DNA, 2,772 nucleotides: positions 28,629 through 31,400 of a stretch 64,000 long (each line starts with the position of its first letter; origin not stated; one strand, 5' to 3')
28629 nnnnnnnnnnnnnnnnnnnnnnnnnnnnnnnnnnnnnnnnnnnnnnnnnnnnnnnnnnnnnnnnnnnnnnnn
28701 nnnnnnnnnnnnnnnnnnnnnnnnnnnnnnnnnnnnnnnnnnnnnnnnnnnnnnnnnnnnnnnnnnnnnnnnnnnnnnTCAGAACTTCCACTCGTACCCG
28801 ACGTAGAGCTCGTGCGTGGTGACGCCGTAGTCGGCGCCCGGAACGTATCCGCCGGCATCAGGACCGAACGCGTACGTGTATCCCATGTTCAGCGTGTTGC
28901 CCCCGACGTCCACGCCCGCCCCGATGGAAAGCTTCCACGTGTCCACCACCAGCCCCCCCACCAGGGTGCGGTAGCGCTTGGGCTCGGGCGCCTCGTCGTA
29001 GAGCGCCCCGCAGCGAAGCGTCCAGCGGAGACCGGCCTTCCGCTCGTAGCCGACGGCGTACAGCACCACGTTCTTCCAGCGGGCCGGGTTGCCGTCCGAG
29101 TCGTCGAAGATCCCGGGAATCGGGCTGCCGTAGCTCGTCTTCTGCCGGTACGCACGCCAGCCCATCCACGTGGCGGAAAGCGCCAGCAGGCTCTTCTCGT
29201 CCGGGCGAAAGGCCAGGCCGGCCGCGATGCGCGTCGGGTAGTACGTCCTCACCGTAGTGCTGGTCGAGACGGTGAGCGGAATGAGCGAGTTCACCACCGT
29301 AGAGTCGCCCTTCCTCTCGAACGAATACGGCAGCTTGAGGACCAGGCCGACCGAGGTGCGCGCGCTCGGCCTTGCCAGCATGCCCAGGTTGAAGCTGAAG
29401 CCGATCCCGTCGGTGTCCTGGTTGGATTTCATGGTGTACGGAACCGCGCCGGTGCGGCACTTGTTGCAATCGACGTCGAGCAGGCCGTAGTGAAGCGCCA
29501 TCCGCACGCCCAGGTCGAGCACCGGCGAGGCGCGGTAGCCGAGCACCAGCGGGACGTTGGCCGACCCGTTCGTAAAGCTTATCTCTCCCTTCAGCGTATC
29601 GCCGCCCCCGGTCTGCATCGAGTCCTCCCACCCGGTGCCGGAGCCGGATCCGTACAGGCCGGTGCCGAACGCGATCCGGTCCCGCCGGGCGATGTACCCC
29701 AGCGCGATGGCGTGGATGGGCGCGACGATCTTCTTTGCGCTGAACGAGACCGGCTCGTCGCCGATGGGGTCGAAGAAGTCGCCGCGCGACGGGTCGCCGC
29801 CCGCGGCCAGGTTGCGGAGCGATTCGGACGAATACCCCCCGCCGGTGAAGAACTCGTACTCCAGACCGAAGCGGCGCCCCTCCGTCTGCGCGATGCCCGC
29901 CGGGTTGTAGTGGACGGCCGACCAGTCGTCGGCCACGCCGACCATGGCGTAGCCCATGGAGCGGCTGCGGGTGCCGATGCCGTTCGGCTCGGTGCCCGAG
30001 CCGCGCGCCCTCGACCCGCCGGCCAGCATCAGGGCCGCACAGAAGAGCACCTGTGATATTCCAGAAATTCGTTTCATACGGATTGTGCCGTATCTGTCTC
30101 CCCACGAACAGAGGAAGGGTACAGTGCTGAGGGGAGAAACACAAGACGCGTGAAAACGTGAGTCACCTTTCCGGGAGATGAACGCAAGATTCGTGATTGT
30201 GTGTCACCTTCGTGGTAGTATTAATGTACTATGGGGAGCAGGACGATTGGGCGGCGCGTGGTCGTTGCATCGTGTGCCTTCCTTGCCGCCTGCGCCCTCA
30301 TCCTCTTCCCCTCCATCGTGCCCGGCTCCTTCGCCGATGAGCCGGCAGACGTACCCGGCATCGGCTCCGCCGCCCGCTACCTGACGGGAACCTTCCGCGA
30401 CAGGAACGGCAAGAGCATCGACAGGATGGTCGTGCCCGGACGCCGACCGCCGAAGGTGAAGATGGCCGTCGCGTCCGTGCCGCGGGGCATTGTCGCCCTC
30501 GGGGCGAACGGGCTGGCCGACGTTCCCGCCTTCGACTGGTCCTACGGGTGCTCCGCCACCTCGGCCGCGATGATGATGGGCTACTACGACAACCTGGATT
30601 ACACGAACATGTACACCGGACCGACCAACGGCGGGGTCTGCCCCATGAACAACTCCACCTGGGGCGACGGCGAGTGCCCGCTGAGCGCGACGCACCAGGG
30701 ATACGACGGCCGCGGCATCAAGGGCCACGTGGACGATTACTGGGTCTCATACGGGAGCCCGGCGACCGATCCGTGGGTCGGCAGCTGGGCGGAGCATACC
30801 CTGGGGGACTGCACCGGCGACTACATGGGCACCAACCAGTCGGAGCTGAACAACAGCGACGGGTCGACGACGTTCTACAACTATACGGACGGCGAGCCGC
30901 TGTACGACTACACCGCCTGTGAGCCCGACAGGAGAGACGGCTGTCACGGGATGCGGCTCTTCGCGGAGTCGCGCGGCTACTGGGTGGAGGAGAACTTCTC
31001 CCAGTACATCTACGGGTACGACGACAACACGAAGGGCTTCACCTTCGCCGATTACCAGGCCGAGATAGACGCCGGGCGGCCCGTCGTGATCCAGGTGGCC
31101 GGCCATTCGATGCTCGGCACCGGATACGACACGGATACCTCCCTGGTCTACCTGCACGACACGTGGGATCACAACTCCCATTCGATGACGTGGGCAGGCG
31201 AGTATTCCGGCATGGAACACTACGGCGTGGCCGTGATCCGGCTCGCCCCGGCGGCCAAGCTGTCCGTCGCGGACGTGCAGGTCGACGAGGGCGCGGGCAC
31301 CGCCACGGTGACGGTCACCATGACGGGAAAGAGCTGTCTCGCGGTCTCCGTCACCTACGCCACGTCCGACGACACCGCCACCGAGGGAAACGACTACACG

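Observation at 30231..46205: Seven same-strand genes with gaps of 16 nt or less: giant adhesin, GT-C, esterase, CBM-GH, SBP and two permeases, a possible capture-degrade-import module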

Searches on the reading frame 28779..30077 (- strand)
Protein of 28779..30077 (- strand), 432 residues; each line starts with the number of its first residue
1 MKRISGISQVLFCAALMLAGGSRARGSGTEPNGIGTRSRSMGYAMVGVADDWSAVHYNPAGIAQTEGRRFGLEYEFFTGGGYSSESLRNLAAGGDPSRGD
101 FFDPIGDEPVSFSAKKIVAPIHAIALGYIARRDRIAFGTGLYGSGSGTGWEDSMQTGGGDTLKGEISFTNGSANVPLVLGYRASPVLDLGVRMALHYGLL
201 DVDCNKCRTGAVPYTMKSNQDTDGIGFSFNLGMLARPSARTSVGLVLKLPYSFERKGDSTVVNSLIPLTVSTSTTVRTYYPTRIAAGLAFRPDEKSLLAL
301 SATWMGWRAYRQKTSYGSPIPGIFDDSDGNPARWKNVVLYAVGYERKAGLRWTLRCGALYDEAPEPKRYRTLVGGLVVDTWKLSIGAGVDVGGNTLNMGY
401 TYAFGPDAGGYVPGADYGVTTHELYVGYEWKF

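Call 7: search_protein_families(library=pfam, proteins=[window:28779-30077:-], max_evalue=0.001)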
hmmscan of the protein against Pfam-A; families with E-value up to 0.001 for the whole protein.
window:28779-30077:- (432 aa): 1 family
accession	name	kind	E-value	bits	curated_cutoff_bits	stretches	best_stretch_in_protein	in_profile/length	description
PF03349.22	Toluene_X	-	2.7e-20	72.7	29.7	1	42-405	26-384/421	Outer membrane protein transport protein (OMPP1/FadL/TodX)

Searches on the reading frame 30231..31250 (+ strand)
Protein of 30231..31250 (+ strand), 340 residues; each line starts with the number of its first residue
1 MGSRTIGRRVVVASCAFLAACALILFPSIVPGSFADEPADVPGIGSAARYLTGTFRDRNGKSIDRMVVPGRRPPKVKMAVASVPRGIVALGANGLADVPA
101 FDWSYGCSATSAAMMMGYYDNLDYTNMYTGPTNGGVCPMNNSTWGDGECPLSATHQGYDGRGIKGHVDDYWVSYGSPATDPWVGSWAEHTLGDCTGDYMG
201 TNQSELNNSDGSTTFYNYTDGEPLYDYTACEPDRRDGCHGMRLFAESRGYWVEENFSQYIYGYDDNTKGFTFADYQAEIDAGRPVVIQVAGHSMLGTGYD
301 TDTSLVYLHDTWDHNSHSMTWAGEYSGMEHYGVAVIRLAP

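Call 51: find_homologous_proteins(query=window:30231-31250:+, max_evalue=0.001)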
Query seq(340 aa) (340 aa): 1224 proteins with E <= 0.001 among 3270 candidates; the best 120 are listed.
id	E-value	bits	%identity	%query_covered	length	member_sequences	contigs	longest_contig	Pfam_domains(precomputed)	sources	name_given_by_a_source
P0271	3.5e-136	472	67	88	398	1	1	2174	PF13529.14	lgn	-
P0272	6.3e-131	455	61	95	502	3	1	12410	PF13529.14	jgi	-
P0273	1.3e-130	454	66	86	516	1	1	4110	PF01833.31,PF13529.14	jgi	jgi:hypothetical protein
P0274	1.7e-130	454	62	96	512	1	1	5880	PF19190.7,PF13529.14,PF13004.14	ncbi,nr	ncbi:MAG: BACON domain-containing carbohydrate-binding protein, partial [Desulfosalsimonadaceae bact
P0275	8.4e-130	451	64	88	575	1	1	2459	-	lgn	-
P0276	1.5e-129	450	65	85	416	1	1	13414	PF13529.14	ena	-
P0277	1.9e-129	450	62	95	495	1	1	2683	PF13529.14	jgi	jgi:hypothetical protein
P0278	6.0e-128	445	64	86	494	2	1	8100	PF13529.14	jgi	jgi:hypothetical protein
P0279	6.2e-128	445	66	88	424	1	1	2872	PF13529.14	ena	-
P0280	3.6e-127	443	65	83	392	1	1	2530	PF00404.25,PF13529.14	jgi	jgi:hypothetical protein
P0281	3.6e-127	443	67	82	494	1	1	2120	PF13529.14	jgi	jgi:hypothetical protein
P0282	6.8e-127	442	59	96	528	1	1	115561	PF13529.14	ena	-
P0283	7.4e-127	442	59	98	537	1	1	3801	PF13529.14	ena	-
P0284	9.2e-127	441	61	96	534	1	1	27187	PF03160.21,PF13529.14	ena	-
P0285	1.1e-126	441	58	98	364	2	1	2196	PF13529.14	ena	-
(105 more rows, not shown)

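Call 61: find_encoding_contigs(protein=P0284, flank=10000, max_places=2)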
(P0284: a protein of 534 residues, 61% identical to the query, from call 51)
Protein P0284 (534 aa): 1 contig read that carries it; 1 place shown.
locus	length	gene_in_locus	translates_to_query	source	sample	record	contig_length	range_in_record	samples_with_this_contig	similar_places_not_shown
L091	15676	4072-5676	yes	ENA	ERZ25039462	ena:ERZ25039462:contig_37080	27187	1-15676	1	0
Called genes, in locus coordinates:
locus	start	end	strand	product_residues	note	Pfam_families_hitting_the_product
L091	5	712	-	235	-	PF15902:Sortilin-Vps10 (faint)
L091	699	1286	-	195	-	-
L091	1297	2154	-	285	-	PF01636:APH (weak), PF00069:Pkinase, PF07714:PK_Tyr_Ser-Thr, PF14531:Kinase-like (weak)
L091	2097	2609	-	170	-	-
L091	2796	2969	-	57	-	-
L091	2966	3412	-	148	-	-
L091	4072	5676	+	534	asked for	PF13529:Peptidase_C39_2 (weak), PF03160:Calx-beta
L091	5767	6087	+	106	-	-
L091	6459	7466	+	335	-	PF03160:Calx-beta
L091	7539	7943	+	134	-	-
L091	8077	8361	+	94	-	-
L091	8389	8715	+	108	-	-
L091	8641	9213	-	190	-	-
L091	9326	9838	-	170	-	PF13360:PQQ_2 (weak)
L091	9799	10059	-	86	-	-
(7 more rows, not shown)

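Call 70: search_solved_structures(query=window:30231-31250:+, max_evalue=1, show_alignments=2)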
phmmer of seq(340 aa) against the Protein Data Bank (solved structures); distinct sequences matched with E-value up to 1: 0.
